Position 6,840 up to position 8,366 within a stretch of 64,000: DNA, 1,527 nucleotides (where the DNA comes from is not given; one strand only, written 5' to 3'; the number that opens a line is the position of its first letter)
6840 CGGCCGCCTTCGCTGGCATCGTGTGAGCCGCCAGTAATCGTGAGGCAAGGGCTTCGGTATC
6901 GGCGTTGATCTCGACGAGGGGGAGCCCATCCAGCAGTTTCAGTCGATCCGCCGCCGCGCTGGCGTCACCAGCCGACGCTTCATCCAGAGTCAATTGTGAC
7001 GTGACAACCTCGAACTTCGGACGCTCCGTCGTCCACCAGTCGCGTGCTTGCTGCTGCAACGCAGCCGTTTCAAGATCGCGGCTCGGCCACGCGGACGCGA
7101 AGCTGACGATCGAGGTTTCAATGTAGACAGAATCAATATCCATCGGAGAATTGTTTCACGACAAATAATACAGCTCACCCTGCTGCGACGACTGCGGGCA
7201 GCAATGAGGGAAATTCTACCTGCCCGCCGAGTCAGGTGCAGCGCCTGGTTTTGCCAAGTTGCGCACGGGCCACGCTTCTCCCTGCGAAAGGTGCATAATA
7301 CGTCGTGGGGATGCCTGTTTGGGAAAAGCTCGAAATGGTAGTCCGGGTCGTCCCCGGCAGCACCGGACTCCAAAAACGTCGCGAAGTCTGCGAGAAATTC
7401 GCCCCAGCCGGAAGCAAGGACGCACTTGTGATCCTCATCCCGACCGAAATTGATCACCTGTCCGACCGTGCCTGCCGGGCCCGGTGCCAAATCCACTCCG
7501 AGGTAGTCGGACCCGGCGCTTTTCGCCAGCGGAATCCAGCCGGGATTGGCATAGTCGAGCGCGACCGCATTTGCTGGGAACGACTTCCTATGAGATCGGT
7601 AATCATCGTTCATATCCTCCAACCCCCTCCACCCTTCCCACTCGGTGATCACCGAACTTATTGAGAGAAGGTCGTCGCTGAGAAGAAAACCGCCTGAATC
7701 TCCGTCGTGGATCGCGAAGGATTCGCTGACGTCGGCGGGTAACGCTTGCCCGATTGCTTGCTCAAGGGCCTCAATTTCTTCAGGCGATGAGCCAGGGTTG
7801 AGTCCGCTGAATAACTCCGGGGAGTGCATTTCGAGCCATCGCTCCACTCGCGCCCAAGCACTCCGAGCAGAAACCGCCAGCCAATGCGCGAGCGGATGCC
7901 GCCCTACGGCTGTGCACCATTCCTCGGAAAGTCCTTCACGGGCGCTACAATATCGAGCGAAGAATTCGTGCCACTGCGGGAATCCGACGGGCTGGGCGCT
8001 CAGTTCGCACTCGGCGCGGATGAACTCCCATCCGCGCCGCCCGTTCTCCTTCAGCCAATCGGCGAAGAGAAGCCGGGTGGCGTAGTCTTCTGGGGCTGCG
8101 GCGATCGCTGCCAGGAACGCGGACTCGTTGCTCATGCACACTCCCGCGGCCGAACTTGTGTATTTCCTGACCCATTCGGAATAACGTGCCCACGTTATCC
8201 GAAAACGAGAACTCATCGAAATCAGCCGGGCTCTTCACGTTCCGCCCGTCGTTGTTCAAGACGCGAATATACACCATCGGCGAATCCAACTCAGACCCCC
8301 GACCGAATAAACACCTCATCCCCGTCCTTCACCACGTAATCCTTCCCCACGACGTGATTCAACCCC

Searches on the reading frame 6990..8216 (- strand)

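Call 32: search_protein_families(library=pfam, proteins=[window:6990-8216:-], max_evalue=0.00001)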
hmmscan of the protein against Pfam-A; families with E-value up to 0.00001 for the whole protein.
window:6990-8216:- (408 aa): 1 family
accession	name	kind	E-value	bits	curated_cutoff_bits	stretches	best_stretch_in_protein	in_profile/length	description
PF09346.15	SMI1_KNR4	-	2.6e-15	57.5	25.4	1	143-276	2-124/125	SMI1 / KNR4 family (SUKH-1)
